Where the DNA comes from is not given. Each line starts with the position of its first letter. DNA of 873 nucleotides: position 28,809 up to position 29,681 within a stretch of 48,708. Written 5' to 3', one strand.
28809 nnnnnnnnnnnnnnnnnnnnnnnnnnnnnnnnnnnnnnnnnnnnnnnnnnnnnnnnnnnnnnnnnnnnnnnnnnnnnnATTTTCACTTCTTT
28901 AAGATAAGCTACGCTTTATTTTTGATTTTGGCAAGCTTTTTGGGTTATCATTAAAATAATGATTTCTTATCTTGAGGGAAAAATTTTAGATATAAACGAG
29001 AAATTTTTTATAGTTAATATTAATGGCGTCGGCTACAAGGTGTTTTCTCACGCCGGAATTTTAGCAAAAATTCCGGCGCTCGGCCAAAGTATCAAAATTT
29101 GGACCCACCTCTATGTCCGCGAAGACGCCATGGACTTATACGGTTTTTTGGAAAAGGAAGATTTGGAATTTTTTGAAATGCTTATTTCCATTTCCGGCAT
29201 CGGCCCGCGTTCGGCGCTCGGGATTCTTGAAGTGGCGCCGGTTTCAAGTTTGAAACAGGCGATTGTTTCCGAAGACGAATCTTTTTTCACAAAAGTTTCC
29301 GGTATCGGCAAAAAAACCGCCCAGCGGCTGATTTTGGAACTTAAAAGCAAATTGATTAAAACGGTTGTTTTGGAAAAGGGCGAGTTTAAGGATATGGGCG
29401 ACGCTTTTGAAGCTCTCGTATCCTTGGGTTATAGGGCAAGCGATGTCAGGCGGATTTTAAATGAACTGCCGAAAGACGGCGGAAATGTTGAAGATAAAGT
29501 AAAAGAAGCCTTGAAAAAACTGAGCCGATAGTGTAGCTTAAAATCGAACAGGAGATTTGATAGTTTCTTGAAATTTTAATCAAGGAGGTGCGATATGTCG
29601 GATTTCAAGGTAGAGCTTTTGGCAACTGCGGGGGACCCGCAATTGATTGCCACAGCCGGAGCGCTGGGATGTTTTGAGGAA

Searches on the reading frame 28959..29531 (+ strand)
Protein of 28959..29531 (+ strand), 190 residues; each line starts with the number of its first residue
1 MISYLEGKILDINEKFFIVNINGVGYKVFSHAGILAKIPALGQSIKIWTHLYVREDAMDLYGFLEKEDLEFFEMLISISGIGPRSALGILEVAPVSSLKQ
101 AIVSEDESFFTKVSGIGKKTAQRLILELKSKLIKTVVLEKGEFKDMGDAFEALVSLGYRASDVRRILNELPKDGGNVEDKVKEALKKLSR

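Call 69: search_protein_families(library=pfam, proteins=[window:28959-29531:+], max_evalue=0.001)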
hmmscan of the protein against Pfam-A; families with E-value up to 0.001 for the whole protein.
window:28959-29531:+ (190 aa): 5 families
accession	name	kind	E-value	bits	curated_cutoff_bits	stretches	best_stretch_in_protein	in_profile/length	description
PF01330.27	RuvA_N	-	6.6e-20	71.4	23.6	1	1-62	1-61/61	RuvA N terminal domain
PF14520.12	HHH_5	-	3.1e-17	63.2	27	1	72-129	1-56/57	Helix-hairpin-helix domain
PF07499.19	RuvA_C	-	1.1e-08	35.8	24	1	146-189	3-47/47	RuvA, C-terminal domain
PF21176.3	RecR_HhH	-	4.5e-05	23.6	27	0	111-128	9-26/45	RecR, helix-hairpin-helix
PF00633.29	HHH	-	0.00032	20.8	24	0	111-124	14-27/30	Helix-hairpin-helix motif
